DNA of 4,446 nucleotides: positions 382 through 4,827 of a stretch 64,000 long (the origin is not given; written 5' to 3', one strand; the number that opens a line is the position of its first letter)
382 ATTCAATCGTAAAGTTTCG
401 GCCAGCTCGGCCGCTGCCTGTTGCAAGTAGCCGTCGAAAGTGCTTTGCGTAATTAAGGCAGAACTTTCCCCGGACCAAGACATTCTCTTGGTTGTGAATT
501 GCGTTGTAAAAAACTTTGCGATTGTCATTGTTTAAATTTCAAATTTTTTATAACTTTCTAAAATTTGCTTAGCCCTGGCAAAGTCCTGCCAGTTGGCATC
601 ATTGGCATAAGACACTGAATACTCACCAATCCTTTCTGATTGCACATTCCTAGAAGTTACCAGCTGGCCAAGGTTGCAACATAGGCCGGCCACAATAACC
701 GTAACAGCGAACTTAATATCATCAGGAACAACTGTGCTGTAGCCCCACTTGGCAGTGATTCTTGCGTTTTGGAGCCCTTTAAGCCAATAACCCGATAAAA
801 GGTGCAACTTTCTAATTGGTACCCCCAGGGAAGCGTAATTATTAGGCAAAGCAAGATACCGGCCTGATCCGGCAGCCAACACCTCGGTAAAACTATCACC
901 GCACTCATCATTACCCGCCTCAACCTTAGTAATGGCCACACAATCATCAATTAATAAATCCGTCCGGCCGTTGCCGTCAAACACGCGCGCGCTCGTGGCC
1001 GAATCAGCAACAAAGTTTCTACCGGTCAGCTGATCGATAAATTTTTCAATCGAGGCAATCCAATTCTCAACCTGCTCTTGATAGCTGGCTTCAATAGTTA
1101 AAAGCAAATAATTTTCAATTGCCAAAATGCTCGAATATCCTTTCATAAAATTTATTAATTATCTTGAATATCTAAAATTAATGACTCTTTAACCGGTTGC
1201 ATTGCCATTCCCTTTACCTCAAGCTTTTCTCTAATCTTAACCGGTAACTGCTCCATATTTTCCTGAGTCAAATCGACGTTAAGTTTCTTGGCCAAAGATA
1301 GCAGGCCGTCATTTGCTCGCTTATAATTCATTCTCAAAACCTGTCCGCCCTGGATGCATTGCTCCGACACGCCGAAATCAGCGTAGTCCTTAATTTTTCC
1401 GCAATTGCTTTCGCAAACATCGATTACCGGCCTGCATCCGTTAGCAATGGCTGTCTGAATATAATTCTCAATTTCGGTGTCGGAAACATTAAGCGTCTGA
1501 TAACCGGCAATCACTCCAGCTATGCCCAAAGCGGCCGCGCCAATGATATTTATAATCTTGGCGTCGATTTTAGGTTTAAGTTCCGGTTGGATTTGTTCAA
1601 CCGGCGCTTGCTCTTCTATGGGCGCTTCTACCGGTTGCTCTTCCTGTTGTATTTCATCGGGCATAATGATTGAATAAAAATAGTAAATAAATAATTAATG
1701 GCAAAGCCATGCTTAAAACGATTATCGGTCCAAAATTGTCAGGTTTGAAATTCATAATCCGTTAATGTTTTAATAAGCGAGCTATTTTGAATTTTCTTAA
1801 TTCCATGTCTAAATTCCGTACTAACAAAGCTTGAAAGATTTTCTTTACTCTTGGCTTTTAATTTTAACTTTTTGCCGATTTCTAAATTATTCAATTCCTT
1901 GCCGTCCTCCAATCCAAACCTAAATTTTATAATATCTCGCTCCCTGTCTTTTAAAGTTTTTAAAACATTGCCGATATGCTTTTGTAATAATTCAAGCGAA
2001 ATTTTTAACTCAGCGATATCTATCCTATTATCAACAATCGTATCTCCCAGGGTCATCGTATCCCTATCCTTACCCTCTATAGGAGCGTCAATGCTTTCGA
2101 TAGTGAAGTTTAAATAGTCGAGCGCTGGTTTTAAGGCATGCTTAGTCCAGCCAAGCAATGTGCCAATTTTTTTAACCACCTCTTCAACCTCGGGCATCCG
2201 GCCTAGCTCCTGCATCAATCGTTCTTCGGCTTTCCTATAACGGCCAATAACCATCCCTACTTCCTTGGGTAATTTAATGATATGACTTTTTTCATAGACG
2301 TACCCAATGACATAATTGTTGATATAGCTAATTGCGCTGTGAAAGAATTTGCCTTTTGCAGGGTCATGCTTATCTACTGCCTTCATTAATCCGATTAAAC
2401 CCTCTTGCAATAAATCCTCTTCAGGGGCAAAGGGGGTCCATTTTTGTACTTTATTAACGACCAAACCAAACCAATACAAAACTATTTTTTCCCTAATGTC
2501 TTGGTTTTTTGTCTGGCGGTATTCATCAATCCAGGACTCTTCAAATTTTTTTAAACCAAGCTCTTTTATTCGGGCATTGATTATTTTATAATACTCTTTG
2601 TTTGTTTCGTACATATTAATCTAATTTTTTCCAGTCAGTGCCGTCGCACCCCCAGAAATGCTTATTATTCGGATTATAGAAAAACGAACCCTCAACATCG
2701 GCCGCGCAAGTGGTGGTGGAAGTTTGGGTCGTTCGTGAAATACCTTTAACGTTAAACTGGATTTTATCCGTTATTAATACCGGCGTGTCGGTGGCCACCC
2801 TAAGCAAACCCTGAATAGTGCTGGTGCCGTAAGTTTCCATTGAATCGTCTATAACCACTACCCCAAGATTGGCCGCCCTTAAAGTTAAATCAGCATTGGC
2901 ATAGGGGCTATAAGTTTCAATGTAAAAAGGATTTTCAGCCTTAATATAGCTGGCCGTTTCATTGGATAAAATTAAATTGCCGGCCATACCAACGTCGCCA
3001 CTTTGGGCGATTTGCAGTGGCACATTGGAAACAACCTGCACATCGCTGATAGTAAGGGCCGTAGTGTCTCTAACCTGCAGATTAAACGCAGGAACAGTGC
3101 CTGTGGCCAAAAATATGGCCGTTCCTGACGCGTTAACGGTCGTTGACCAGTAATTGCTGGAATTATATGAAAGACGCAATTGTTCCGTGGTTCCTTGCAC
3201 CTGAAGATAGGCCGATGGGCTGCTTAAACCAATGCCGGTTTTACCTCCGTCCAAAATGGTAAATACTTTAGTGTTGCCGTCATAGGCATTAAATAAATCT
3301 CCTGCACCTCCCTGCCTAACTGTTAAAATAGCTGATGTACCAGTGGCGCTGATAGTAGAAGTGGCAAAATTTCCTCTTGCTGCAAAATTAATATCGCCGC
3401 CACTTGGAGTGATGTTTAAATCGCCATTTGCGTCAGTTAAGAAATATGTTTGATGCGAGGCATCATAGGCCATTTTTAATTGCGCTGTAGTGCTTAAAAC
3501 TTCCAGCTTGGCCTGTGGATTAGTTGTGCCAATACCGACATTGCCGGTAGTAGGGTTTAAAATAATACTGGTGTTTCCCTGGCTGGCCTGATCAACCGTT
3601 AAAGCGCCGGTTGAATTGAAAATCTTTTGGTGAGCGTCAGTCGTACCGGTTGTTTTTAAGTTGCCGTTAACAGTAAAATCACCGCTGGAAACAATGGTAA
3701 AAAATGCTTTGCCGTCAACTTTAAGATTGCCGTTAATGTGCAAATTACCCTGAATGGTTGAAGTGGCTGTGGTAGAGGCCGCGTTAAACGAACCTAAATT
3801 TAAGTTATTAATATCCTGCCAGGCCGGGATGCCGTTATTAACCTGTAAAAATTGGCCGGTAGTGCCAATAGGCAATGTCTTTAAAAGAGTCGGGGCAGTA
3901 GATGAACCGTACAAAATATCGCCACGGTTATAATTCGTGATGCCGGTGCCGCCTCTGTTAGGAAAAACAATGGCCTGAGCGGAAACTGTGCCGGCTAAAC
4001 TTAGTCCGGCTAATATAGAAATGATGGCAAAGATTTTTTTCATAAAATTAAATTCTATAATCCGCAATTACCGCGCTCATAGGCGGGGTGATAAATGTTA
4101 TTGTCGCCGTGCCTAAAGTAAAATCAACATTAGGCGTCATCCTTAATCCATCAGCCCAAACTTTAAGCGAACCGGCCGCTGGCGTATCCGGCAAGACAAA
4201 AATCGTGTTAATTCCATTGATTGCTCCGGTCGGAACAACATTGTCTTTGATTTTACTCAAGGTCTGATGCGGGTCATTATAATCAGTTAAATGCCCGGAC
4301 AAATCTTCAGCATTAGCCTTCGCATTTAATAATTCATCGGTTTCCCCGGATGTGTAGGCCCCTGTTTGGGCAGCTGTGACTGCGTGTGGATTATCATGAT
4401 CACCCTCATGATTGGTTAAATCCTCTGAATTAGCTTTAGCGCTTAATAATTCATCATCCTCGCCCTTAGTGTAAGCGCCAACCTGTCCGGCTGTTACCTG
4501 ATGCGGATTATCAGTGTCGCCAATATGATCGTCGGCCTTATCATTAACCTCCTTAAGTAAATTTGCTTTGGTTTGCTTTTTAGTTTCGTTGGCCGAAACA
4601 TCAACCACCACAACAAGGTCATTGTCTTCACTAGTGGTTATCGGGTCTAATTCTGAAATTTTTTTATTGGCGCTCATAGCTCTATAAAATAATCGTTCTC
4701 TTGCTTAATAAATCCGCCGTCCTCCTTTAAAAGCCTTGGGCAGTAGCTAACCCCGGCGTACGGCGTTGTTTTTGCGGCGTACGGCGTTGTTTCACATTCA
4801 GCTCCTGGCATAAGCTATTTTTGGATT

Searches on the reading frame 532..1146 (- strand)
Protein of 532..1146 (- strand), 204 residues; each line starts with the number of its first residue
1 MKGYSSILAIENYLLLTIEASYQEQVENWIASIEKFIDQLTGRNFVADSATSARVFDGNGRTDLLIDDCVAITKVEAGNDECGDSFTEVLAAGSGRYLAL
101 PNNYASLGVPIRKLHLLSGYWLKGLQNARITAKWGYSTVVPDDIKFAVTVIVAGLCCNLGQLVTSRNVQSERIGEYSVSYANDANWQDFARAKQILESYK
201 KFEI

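Call 10: search_protein_families(library=phrogs, proteins=[window:532-1146:-], max_evalue=0.001)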
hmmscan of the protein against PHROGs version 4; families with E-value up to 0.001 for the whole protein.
window:532-1146:- (204 aa): 1 family
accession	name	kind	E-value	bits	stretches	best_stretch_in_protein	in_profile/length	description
phrog_442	-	connector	2.8e-17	63.9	1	23-200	105-261/270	head-tail adaptor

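Call 24: find_encoding_contigs(protein=window:532-1146:-, flank=10000, max_places=3)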
Protein window:532-1146:- (204 aa): 8 contigs read that carry it; 3 places shown.
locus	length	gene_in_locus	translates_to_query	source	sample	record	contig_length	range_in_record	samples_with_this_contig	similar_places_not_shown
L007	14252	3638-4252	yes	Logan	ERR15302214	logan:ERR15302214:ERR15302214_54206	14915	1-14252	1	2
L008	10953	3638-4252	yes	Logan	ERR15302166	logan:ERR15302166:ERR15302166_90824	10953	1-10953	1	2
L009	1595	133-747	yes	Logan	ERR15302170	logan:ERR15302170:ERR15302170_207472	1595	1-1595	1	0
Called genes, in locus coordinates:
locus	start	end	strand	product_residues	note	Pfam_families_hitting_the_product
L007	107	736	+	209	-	-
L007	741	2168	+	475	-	-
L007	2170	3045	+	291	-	PF04542:Sigma70_r2 (faint)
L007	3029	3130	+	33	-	-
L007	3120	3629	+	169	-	-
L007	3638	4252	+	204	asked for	-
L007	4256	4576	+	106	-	-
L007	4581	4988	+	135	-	-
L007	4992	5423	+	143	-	-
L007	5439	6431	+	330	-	PF18906:Phage_tube_2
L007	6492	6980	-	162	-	-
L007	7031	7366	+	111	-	-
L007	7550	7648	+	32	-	-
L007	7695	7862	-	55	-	-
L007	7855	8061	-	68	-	PF05154:TM2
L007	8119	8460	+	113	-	-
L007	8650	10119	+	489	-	-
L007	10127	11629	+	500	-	-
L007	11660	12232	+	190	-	-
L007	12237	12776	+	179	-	-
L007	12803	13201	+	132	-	-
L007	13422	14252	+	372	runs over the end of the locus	-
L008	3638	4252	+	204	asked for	-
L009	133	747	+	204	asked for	-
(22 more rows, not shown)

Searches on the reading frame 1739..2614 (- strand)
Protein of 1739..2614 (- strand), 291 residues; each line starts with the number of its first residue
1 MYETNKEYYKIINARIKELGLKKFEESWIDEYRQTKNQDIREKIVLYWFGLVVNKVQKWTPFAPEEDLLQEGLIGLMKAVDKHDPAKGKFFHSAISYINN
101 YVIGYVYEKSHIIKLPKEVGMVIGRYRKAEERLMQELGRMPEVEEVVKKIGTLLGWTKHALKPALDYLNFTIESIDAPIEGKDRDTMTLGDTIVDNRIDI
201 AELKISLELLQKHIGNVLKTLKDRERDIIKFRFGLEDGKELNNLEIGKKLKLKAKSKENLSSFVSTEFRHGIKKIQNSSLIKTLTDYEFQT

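Call 10: search_protein_families(library=phrogs, proteins=[window:1739-2614:-], max_evalue=0.001)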
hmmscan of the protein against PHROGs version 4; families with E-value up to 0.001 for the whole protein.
window:1739-2614:- (291 aa): 1 family
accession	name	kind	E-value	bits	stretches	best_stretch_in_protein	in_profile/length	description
phrog_351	-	transcription regulation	2.5e-32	113.4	1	32-252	493-706/928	RNA polymerase sigma factor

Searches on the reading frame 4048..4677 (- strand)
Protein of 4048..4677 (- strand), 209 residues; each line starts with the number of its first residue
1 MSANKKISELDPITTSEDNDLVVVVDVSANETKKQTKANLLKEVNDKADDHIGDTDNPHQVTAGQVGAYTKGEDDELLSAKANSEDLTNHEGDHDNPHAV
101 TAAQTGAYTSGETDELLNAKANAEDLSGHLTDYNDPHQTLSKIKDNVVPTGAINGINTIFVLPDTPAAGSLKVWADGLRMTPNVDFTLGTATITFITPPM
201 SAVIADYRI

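Call 10: search_protein_families(library=phrogs, proteins=[window:4048-4677:-], max_evalue=0.001)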
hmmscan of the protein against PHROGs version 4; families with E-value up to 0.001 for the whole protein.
window:4048-4677:- (209 aa): 15 families
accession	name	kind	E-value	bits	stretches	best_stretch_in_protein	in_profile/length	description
phrog_8147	-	tail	5.3e-17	63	2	83-139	127-181/436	tail fiber protein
phrog_2126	-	tail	5.6e-16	59.9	2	79-125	178-224/459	tail fiber protein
phrog_13857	-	tail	1.4e-10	41.4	1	34-91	298-354/743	tail protein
phrog_5793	-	unknown function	5e-10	39.7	2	24-73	353-400/581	-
phrog_32939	-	unknown function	9.7e-10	39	1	43-78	316-351/497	-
phrog_33574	-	unknown function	3.8e-09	37.6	1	74-151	117-194/351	-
phrog_28376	-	unknown function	7.8e-08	32.2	0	87-120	191-224/690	-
phrog_25620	-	tail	8.5e-08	32.9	2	75-138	209-267/348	tail collar fiber protein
phrog_2712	-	tail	4.8e-07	29.5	0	38-68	25-55/700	tail fiber protein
phrog_34368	-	unknown function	7.4e-07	29.6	1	38-139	29-120/344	-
phrog_11029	-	tail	3.1e-06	26.3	0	82-113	155-186/892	tail protein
phrog_18742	-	unknown function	3.5e-06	26.9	1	17-125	121-224/549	-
phrog_2163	-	head and packaging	3.9e-06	27.3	1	15-124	178-309/574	virion structural protein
phrog_35034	-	unknown function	7.9e-05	23.3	0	76-107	51-82/242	-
phrog_5004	-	unknown function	0.00018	22.3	0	59-100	51-92/213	-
